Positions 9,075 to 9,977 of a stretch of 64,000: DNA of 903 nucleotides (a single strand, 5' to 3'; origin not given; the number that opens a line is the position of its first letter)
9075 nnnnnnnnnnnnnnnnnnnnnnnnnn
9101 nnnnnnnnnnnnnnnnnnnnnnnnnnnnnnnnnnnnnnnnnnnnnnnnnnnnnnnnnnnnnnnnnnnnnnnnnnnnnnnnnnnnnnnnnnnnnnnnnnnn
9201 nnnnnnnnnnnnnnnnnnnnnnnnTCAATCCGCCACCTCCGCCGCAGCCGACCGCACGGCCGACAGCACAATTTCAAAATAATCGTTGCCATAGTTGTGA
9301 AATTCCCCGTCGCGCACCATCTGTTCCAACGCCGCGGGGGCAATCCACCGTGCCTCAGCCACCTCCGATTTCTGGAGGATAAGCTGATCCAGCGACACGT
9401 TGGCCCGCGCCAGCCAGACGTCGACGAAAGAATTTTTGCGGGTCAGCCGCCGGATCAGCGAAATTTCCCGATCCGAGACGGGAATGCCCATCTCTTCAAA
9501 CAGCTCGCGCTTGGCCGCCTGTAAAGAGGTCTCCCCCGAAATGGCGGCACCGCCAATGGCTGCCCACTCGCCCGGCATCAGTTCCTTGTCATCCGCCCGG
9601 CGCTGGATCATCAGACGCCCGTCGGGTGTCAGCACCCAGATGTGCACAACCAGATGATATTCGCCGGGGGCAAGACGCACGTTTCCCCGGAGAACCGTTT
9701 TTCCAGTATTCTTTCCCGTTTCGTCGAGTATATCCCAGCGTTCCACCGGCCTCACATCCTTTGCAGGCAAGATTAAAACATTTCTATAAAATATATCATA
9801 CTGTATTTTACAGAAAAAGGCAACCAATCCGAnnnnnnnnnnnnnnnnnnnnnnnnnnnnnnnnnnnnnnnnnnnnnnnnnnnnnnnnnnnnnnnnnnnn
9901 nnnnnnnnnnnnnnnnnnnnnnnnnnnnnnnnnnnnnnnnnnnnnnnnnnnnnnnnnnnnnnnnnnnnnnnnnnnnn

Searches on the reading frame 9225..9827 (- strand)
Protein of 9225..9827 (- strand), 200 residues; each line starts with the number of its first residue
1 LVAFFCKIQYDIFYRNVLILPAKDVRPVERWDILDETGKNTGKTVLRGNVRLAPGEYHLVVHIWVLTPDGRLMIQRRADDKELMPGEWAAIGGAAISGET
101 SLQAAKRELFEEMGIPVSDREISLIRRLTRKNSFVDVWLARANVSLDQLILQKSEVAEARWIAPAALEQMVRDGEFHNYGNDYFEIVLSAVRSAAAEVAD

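Call 10: search_protein_families(library=pfam, proteins=[window:9225-9827:-])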
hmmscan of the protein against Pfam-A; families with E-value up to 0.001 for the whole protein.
window:9225-9827:- (200 aa): 2 families
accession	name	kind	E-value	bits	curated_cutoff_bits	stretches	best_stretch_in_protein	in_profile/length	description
PF00293.34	NUDIX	-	2.1e-15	57.3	21.1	1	57-169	2-119/134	NUDIX domain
PF14815.12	NUDIX_4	-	0.00024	21.3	35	1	64-169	4-100/113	NUDIX domain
